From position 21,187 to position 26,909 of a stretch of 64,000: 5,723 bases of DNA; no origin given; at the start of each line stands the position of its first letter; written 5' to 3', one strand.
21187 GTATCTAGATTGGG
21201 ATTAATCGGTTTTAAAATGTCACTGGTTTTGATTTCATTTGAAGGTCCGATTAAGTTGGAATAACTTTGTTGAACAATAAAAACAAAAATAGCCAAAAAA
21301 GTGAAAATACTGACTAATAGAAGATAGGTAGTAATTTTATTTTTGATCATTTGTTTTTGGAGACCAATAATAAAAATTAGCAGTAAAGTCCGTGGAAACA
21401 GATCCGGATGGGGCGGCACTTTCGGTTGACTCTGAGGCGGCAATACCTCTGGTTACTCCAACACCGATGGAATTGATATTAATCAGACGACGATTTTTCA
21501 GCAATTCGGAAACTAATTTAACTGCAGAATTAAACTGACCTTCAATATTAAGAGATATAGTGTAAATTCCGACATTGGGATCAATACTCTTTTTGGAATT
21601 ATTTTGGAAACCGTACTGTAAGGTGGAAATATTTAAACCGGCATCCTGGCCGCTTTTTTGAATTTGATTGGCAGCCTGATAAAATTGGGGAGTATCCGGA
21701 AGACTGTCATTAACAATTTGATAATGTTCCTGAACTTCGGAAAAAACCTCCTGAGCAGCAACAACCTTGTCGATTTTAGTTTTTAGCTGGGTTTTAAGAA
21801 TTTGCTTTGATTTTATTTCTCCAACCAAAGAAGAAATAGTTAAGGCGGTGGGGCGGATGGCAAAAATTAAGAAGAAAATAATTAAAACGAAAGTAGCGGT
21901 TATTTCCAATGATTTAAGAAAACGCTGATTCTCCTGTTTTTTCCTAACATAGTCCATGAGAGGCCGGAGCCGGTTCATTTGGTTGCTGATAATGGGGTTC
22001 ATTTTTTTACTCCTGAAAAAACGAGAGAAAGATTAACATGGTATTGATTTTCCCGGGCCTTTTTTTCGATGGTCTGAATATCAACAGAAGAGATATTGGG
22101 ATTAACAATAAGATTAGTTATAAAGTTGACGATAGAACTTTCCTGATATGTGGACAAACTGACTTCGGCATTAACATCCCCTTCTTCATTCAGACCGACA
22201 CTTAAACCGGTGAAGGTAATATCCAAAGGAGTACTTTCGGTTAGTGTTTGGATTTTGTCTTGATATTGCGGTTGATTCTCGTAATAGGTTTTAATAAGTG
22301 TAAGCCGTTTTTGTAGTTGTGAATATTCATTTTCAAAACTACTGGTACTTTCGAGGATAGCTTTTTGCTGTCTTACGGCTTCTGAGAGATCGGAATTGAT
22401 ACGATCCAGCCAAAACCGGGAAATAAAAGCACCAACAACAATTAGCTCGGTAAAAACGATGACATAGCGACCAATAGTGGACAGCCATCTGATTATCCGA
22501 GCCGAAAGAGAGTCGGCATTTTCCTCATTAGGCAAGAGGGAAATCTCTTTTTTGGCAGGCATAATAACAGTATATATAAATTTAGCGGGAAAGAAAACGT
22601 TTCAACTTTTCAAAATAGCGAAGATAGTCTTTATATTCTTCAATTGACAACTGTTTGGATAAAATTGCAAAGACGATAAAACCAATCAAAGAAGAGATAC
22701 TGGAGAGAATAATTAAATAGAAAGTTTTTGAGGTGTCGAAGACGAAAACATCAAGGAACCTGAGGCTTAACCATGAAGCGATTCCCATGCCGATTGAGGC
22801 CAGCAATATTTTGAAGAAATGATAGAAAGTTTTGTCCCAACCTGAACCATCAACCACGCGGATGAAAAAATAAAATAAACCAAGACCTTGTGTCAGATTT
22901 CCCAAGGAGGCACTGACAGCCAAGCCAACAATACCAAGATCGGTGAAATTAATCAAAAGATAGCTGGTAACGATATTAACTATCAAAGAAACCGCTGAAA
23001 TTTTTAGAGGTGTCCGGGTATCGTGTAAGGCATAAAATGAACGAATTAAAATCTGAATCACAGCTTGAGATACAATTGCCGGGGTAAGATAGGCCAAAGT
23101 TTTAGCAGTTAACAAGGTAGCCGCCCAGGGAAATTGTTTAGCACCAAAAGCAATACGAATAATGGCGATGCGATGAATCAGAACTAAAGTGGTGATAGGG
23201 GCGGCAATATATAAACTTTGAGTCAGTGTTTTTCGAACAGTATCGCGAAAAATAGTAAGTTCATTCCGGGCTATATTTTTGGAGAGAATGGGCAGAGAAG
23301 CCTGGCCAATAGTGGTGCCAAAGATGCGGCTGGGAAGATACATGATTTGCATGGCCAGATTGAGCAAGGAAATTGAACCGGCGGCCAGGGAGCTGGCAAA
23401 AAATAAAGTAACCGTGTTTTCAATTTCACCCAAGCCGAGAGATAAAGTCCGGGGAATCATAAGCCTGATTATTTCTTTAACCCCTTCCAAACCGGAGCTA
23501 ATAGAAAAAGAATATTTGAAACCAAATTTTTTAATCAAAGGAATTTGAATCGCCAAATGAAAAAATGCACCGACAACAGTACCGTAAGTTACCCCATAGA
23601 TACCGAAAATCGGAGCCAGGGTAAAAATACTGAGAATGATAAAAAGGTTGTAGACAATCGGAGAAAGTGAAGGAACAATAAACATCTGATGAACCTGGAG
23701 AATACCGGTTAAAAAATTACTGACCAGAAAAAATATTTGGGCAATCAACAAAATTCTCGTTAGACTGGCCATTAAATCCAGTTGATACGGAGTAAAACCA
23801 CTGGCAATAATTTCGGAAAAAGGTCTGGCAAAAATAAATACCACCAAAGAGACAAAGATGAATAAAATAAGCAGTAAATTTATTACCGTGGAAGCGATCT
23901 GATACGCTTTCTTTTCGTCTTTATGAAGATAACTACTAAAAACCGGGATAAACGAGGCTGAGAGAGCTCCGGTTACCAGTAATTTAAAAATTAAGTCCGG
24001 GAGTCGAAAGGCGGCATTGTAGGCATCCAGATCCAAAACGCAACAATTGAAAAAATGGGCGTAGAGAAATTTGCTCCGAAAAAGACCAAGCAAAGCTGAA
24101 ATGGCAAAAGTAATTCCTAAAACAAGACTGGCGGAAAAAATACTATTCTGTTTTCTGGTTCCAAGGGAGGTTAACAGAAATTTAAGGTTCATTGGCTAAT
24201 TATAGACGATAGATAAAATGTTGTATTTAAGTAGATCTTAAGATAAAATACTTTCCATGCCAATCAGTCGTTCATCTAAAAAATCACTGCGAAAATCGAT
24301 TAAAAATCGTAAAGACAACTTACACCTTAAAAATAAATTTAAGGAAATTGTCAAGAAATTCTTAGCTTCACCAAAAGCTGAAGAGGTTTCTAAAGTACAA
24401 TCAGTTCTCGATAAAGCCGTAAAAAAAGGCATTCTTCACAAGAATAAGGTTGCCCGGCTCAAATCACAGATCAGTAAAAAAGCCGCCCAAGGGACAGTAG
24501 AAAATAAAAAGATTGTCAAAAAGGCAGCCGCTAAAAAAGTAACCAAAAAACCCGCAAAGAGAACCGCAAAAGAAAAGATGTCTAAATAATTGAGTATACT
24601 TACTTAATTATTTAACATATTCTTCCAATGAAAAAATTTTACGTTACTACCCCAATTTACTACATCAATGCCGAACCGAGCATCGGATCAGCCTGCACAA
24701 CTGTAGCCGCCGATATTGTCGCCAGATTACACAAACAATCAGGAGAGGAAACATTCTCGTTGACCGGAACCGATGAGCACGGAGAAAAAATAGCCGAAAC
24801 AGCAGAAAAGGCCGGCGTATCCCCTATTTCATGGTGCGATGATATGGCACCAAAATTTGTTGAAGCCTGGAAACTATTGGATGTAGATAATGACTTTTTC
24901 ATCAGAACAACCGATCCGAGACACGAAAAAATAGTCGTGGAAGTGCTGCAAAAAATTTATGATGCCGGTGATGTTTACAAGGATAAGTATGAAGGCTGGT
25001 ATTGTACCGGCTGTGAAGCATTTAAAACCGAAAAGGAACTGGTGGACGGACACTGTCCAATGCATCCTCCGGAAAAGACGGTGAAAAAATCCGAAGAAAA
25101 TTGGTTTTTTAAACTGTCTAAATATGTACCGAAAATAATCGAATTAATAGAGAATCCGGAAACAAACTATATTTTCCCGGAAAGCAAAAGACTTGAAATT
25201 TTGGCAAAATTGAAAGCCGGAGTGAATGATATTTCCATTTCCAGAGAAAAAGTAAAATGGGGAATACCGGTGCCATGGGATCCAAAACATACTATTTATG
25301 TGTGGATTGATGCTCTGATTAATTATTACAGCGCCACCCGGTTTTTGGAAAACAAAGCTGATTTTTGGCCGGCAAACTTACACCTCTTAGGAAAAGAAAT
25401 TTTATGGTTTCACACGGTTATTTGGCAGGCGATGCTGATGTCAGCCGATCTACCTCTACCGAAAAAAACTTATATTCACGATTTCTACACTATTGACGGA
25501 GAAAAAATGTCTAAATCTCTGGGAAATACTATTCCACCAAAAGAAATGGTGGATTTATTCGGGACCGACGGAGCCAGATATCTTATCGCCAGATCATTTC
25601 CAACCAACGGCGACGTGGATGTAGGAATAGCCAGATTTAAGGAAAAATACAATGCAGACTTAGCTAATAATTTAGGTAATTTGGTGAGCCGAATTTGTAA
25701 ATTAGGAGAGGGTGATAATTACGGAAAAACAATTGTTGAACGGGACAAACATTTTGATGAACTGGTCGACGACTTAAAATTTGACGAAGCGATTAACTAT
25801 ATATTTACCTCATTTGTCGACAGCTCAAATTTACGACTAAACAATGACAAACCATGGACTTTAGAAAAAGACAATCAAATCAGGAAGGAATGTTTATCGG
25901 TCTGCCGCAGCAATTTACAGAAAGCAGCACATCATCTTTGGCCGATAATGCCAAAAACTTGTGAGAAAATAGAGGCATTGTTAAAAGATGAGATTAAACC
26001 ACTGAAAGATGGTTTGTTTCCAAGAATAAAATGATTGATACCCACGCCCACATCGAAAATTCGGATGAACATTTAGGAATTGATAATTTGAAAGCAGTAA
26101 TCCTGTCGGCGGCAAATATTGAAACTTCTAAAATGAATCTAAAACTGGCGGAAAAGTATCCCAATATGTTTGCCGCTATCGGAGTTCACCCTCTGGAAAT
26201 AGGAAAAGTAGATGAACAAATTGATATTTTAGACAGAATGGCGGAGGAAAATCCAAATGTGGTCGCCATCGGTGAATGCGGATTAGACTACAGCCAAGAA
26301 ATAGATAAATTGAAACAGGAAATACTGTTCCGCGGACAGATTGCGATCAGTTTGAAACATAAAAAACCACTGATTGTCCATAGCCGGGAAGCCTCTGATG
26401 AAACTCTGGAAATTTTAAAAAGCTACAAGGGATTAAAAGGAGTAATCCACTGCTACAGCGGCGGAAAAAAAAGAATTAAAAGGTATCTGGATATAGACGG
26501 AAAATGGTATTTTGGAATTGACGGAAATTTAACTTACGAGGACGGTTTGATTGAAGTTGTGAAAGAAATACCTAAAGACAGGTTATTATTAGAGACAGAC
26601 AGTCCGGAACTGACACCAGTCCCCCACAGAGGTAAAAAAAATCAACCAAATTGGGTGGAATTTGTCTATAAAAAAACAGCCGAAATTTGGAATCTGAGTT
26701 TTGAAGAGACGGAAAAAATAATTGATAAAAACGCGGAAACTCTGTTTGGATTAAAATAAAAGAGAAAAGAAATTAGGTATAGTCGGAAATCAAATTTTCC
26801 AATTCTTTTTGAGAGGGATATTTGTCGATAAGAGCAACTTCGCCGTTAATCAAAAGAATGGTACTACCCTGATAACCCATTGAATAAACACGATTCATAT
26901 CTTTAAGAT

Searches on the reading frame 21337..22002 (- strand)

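Call 9: search_protein_families(library=pfam, proteins=[window:21337-22002:-], max_evalue=0.001)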
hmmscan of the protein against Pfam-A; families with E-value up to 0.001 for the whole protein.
window:21337-22002:- (221 aa): 1 family
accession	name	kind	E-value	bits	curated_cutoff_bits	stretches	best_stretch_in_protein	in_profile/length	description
PF04350.18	PilO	-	2.6e-05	24.8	22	1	68-182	10-122/145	Pilus assembly protein, PilO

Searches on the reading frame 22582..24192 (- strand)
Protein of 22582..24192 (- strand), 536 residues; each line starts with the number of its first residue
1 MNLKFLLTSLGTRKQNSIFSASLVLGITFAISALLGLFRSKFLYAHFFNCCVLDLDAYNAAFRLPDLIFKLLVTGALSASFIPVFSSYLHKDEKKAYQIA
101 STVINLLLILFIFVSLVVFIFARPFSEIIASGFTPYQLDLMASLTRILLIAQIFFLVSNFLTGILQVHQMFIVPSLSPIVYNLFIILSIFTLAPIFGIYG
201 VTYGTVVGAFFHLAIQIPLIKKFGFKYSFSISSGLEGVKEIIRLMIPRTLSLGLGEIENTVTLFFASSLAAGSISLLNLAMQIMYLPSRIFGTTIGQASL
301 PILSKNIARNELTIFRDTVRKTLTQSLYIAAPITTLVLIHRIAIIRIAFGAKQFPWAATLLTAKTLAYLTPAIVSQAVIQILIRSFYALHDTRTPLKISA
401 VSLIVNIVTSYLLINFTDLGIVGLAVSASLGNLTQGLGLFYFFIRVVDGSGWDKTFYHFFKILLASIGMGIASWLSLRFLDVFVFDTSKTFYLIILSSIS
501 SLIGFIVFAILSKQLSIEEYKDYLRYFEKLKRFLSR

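Call 7: search_protein_families(library=ncbifam, proteins=[window:22582-24192:-], max_evalue=0.01)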
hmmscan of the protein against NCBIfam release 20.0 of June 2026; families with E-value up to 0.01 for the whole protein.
window:22582-24192:- (536 aa): 2 families
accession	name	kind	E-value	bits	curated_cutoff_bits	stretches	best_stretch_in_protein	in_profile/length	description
TIGR01695.1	murJ_mviN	equivalog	5.3e-78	262.9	235.55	1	19-512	3-497/506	murein biosynthesis integral membrane protein MurJ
TIGR00797.1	matE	subfamily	2.4e-10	39.9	147.4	1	259-485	13-242/396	MATE family efflux transporter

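Call 9: search_protein_families(library=pfam, proteins=[window:22582-24192:-], max_evalue=0.001)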
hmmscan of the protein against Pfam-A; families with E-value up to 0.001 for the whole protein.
window:22582-24192:- (536 aa): 3 families
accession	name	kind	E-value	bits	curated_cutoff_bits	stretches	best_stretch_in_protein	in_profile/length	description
PF03023.19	MurJ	-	2.3e-72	244.5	27.4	1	54-483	10-440/451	Lipid II flippase MurJ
PF01554.23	MatE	-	7.6e-09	35.9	24.9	2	259-412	13-161/161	MatE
PF01943.22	Polysacc_synt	-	4.1e-08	33.4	28.2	1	87-306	62-273/274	Polysaccharide biosynthesis protein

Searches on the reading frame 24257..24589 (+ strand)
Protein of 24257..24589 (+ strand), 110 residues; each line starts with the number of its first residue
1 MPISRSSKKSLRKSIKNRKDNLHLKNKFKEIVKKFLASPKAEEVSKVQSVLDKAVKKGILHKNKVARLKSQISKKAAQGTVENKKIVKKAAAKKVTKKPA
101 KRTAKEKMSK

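Call 10: search_protein_families(library=pfam, proteins=[window:24257-24589:+], max_evalue=0.001)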
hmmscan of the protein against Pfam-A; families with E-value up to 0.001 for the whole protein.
window:24257-24589:+ (110 aa): 1 family
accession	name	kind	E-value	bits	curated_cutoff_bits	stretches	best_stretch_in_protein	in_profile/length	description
PF01649.23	Ribosomal_S20p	-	3.4e-13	50.5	29.5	1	5-75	4-81/83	Ribosomal protein S20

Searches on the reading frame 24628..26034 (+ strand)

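Call 10: search_protein_families(library=pfam, proteins=[window:24628-26034:+], max_evalue=0.001)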
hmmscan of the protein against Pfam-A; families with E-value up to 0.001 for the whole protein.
window:24628-26034:+ (468 aa): 4 families
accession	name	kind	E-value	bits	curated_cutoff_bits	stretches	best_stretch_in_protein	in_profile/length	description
PF09334.17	tRNA-synt_1g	-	7.1e-92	308.6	20.1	2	150-356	175-390/391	tRNA synthetases class I (M)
PF00133.28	tRNA-synt_1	-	2.5e-27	96.1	22.7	3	226-329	302-410/414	tRNA synthetases class I (I, L, M and V)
PF01406.26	tRNA-synt_1e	-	9.3e-10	38.8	27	1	277-321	236-281/301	tRNA synthetases class I (C) catalytic domain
PF08264.19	Anticodon_1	-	0.00018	21.8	25.1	1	375-449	14-87/148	Anticodon-binding domain of tRNA ligase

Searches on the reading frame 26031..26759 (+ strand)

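Call 10: search_protein_families(library=pfam, proteins=[window:26031-26759:+], max_evalue=0.001)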
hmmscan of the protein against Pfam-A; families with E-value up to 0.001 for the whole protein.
window:26031-26759:+ (242 aa): 1 family
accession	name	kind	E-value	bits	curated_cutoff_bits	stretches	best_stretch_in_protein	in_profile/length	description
PF01026.27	TatD_DNase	-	9e-65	219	27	1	2-240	1-253/253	TatD related DNase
